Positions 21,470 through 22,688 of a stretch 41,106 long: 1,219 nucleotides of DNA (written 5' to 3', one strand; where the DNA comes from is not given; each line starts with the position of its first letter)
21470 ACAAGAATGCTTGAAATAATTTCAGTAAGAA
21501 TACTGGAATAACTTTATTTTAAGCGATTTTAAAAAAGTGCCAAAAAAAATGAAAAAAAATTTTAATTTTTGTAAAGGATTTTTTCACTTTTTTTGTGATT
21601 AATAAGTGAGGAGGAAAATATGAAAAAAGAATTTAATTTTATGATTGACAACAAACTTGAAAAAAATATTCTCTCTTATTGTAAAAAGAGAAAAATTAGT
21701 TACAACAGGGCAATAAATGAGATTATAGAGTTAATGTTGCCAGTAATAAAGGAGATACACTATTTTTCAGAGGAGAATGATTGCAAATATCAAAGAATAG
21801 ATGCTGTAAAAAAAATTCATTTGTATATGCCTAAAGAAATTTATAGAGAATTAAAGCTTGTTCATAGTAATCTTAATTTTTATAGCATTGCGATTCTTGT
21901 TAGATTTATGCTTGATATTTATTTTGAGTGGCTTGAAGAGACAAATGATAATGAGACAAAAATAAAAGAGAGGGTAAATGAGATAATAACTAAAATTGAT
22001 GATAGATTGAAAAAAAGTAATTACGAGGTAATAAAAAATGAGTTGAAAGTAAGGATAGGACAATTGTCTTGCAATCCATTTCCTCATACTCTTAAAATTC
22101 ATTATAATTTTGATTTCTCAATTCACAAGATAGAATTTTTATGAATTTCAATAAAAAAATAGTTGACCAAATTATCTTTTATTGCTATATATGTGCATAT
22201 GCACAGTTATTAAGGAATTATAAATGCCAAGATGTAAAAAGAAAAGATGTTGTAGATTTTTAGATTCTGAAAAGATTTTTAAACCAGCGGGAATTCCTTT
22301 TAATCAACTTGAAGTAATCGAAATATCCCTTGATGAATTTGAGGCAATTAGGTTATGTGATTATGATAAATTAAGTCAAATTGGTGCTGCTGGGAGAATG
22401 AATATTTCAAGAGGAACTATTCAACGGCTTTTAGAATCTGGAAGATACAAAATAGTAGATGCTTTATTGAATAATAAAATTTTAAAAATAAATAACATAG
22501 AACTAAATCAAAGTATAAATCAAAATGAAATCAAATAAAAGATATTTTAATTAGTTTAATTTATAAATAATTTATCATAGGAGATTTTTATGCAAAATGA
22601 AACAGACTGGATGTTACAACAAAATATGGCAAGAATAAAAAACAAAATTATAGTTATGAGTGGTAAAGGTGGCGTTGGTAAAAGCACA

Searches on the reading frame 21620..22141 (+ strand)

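Call 8: search_protein_families(library=pfam, proteins=[window:21620-22141:+], max_evalue=1)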
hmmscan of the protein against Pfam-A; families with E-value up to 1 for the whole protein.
window:21620-22141:+ (174 aa): 3 families
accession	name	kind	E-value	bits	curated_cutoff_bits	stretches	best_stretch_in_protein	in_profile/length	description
PF03645.18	Tctex-1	-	0.15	12.8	22.8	1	107-149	16-58/95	Tctex-1 family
PF05044.18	HPD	-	0.15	12.4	25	1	40-131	46-144/154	Homeo-prospero domain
PF23100.1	DUF2096_N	-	0.16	12.8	26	0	64-91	16-43/96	DUF2096 N-terminal four-helical bundle domain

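Call 9: search_protein_families(library=ncbifam, proteins=[window:21620-22141:+], max_evalue=1)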
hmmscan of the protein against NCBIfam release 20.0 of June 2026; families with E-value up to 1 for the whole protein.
window:21620-22141:+ (174 aa): 2 families
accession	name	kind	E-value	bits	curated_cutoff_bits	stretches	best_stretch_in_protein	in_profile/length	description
NF001842.0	PRK00567.1-3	equivalog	0.0055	16.7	146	1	80-137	72-130/147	large-conductance mechanosensitive channel protein MscL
NF049908.1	RadD_AT_adhesin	equivalog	0.064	9.7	3500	1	86-145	21-82/3502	autotransporter adhesin RadD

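Call 93: search_protein_families(library=padloc, proteins=[window:21620-22141:+], max_evalue=0.1)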
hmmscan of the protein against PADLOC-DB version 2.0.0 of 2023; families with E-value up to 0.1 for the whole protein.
window:21620-22141:+ (174 aa): 2 families
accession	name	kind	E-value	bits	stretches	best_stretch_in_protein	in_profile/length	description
PDLC04266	PDC-M01B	-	0.00076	17.1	1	27-85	70-127/281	-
PDLC04248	PDC-M01B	-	0.0014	16.6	1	39-85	21-67/216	-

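Call 94: search_protein_families(library=phrogs, proteins=[window:21620-22141:+], max_evalue=0.1)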
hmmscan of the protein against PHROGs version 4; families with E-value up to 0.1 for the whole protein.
window:21620-22141:+ (174 aa): 5 families
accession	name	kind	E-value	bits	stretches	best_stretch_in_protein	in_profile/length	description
phrog_582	-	transcription regulation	0.0011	20.2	1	2-44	57-99/105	Arc-like repressor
phrog_3180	-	transcription regulation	0.0045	17.9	1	1-40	4-43/50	Arc-like repressor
phrog_8682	-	unknown function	0.0057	17.9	0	8-44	22-58/86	-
phrog_4400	-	unknown function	0.006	17.2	1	98-171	46-119/248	-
phrog_876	-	transcription regulation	0.014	15.9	1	2-158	8-160/239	transcriptional repressor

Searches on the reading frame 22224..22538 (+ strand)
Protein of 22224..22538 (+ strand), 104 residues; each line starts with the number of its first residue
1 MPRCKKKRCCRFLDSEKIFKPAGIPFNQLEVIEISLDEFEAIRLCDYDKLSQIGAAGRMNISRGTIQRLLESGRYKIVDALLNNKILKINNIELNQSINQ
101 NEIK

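Call 73: search_protein_families(library=pfam, proteins=[window:22224-22538:+], max_evalue=0.00001)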
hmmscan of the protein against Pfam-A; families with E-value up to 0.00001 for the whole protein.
window:22224-22538:+ (104 aa): 1 family
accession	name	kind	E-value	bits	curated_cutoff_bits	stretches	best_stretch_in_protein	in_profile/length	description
PF02001.22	DUF134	-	2.9e-18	66.7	27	1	2-93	2-94/98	Protein of unknown function DUF134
